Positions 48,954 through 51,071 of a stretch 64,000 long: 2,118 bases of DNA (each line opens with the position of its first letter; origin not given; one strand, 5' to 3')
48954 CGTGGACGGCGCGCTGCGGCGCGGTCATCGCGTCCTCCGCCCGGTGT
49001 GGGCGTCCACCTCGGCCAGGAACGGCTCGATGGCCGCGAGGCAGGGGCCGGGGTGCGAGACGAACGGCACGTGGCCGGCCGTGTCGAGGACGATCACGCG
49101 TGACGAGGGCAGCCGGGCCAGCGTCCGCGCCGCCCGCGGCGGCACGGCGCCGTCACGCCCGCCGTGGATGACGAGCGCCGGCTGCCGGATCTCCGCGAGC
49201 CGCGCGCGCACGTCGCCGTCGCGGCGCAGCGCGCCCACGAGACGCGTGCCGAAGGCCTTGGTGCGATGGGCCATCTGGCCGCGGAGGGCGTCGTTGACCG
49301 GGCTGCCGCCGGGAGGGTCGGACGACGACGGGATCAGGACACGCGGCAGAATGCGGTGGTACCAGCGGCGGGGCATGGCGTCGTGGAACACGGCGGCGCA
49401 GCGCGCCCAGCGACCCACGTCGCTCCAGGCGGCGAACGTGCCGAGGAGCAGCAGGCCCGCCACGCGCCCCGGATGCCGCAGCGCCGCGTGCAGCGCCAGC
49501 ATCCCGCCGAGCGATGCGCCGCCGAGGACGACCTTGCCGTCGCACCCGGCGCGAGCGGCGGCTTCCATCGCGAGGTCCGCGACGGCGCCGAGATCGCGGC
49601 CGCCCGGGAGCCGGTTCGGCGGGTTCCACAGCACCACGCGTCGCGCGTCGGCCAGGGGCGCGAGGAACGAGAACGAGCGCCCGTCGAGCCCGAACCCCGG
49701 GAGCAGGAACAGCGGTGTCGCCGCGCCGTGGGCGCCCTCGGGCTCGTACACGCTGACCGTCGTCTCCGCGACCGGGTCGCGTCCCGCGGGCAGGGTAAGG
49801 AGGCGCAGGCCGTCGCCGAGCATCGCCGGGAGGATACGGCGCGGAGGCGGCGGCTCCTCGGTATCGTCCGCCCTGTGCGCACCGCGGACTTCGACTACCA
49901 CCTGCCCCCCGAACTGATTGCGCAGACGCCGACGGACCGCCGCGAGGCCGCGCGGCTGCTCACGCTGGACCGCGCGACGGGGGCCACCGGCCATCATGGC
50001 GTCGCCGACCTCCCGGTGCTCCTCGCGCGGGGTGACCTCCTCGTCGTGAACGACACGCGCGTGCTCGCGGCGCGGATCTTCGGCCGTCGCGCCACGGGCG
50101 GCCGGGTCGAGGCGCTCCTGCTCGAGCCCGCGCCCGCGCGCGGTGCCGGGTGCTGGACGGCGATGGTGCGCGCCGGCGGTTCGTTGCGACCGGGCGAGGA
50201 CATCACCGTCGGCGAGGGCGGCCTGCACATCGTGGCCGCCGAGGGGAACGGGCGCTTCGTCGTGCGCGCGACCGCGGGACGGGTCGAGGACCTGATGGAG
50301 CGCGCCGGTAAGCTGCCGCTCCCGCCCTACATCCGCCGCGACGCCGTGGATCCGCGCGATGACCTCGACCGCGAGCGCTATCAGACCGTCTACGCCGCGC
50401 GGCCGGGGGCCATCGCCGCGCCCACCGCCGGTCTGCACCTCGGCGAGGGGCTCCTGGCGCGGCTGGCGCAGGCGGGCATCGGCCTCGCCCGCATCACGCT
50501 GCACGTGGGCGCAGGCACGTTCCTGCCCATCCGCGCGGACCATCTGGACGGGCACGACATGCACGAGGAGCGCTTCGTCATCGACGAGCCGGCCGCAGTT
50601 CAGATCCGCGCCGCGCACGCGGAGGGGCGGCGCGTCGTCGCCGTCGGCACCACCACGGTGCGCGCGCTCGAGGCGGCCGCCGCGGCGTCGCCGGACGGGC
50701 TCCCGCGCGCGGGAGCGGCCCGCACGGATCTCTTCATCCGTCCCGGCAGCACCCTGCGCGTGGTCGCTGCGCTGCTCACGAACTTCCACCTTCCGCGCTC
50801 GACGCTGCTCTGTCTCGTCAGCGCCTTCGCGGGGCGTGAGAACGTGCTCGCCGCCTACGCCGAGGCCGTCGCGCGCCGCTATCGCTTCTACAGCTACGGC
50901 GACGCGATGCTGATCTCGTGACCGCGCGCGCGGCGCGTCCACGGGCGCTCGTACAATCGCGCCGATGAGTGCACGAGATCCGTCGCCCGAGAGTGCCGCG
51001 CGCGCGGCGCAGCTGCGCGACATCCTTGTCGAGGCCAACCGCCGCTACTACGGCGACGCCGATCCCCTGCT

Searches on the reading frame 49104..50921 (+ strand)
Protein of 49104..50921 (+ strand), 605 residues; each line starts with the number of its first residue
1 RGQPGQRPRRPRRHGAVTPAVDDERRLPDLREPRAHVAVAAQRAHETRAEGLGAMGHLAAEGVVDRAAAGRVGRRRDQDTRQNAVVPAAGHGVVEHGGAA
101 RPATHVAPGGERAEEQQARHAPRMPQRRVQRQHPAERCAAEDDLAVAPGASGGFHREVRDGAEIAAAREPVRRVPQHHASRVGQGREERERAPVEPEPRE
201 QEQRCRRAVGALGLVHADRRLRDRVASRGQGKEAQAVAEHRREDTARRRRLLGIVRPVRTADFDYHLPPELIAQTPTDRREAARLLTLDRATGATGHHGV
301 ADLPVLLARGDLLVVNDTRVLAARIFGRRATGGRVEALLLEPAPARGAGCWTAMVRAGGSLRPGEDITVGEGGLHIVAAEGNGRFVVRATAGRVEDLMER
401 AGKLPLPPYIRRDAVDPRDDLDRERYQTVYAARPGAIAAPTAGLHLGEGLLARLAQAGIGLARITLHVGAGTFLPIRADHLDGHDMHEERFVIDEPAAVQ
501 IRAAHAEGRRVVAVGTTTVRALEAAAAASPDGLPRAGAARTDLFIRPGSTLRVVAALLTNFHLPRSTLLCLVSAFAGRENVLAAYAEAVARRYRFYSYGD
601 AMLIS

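Call 15: search_protein_families(library=pfam, proteins=[window:49104-50921:+], max_evalue=0.001)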
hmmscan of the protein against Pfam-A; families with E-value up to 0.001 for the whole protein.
window:49104-50921:+ (605 aa): 1 family
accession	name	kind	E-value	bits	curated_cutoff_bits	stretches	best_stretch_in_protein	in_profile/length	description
PF02547.20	Queuosine_synth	-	9.4e-121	403.3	25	1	261-604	2-322/322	Queuosine biosynthesis protein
